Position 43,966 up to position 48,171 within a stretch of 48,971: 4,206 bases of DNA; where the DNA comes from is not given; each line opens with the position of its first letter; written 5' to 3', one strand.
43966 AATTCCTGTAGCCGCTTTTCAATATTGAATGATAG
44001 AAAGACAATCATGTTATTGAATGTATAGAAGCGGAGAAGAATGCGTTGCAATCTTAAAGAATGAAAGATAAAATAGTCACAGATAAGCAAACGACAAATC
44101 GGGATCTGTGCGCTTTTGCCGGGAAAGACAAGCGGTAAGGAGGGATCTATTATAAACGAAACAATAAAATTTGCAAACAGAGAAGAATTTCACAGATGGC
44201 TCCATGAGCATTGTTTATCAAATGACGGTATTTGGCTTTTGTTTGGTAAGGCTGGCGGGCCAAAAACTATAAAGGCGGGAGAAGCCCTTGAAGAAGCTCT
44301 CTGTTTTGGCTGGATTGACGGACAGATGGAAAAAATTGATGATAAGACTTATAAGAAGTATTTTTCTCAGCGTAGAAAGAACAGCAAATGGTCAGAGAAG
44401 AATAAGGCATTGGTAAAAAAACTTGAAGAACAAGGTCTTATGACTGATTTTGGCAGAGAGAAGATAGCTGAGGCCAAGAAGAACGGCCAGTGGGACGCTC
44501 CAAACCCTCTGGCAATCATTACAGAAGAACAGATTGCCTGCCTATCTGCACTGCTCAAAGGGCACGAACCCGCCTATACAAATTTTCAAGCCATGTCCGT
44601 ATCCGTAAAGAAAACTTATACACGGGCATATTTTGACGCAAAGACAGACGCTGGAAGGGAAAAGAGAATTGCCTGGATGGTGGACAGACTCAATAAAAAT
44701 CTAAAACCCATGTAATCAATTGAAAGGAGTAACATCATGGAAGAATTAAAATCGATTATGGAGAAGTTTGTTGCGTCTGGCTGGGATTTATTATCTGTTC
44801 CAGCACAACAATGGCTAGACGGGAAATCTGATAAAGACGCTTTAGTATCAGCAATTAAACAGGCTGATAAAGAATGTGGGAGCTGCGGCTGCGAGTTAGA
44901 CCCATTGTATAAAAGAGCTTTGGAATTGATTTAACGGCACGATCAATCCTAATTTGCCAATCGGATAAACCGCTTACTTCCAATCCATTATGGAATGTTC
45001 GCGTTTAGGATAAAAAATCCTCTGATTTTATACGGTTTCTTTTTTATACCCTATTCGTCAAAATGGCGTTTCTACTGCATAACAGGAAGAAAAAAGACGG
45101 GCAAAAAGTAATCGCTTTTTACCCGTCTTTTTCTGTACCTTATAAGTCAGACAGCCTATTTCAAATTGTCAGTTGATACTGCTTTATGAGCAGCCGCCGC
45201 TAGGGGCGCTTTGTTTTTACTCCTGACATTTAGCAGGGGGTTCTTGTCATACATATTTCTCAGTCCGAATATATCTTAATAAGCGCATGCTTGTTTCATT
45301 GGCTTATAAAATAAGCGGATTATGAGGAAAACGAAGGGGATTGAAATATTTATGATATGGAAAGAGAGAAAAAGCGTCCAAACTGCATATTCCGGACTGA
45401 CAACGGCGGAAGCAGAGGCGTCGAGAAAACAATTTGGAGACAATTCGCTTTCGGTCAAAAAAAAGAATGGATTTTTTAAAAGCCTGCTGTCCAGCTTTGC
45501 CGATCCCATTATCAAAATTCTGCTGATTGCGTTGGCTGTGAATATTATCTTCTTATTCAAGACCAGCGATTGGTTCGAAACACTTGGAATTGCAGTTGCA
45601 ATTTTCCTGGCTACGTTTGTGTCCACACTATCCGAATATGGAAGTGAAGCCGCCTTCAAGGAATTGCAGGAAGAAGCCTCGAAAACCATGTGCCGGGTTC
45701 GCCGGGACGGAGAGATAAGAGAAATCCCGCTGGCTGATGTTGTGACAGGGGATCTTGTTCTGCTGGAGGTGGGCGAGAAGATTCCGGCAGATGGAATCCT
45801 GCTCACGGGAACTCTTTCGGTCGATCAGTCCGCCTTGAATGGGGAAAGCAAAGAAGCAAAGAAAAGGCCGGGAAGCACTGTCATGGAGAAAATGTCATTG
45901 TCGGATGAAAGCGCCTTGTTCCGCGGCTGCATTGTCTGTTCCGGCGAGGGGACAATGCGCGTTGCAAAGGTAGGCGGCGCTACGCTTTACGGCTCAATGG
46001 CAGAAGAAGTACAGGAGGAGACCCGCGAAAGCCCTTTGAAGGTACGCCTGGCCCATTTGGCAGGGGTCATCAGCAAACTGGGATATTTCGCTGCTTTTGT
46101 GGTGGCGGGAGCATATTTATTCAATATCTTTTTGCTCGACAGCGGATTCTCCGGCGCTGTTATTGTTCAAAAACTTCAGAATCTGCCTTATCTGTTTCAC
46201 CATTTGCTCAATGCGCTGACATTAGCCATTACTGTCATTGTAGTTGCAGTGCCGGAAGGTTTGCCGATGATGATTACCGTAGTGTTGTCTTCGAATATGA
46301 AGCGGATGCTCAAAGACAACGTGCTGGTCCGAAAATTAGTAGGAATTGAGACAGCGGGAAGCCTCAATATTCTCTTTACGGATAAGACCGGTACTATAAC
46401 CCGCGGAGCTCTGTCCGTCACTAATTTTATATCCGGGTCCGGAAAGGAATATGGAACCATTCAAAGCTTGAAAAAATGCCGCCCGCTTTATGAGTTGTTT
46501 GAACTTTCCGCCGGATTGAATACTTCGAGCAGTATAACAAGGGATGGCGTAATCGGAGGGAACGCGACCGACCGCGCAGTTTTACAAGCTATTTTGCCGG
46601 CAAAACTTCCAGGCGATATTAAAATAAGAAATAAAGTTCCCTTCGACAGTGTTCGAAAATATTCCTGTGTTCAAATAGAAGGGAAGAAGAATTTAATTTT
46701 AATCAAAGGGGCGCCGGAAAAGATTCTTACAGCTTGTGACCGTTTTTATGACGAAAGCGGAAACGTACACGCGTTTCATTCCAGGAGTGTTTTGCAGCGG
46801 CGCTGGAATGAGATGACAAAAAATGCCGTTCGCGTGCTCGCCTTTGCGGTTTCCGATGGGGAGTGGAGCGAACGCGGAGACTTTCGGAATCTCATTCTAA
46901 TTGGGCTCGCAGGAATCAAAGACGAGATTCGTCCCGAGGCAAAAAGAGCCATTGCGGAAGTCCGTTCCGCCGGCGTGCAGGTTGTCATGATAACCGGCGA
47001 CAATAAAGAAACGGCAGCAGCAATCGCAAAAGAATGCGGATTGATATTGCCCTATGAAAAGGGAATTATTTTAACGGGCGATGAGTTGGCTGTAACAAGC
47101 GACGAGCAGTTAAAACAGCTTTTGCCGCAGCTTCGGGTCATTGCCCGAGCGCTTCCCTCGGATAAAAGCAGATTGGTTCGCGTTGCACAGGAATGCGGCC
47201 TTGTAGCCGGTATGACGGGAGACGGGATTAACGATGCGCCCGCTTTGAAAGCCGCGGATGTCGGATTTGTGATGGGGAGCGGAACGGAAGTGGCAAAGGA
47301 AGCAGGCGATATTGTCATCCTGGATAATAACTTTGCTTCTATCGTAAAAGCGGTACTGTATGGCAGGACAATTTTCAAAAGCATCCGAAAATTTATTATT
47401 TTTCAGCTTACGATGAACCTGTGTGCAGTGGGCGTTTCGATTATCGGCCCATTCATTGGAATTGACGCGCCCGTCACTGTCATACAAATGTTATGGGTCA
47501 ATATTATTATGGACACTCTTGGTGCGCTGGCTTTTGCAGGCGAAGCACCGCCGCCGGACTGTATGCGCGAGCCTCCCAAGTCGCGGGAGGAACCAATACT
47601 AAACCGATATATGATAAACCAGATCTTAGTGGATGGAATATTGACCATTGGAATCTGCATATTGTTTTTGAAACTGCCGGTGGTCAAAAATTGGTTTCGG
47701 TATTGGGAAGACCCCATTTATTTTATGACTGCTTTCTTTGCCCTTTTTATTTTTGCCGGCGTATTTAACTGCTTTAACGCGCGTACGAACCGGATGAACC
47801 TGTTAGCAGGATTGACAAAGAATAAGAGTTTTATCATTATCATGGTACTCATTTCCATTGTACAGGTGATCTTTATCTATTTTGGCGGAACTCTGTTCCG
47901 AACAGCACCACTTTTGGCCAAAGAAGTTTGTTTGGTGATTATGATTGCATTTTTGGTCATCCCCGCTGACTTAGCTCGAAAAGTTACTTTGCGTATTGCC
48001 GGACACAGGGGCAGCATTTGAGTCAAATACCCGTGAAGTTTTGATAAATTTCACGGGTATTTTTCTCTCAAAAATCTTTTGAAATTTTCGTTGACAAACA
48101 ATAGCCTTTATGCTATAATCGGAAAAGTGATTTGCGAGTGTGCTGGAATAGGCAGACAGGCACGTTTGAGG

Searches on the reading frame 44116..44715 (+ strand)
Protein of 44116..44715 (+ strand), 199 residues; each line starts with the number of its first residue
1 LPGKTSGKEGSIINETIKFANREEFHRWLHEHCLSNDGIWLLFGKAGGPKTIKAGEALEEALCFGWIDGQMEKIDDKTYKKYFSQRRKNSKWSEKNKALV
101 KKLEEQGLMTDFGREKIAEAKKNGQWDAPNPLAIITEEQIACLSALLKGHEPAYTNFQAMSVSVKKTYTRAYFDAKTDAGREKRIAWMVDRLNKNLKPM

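Call 20: search_protein_families(library=pfam, proteins=[window:44116-44715:+], max_evalue=0.001)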
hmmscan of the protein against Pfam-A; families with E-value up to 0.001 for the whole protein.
window:44116-44715:+ (199 aa): 1 family
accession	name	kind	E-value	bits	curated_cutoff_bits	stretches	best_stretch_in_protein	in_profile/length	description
PF13376.11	OmdA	-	3.1e-09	37.1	25.6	1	143-194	8-59/60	Bacteriocin-protection, YdeI or OmpD-Associated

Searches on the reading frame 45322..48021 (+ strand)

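Call 20: search_protein_families(library=pfam, proteins=[window:45322-48021:+], max_evalue=0.001)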
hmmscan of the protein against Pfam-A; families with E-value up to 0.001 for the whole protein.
window:45322-48021:+ (899 aa): 6 families
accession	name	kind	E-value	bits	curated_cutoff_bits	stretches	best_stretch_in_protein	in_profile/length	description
PF00122.25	E1-E2_ATPase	-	7.5e-37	127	28.1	1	120-331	3-180/181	E1-E2 ATPase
PF00689.26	Cation_ATPase_C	-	3.2e-36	125.2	27.3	1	716-888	2-174/175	Cation transporting ATPase, C-terminus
PF00702.32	Hydrolase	-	2.9e-15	57.6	26.4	1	352-646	5-191/191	haloacid dehalogenase-like hydrolase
PF00690.31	Cation_ATPase_N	-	3.8e-13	49.3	20.4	1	20-73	14-68/69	Cation transporter/ATPase, N-terminus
PF13246.12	Cation_ATPase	-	1.4e-07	31.8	21.7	1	411-474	19-90/91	Cation transport ATPase (P-type)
PF08282.18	Hydrolase_3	-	1.7e-07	31.7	20.9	1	633-677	210-254/255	haloacid dehalogenase-like hydrolase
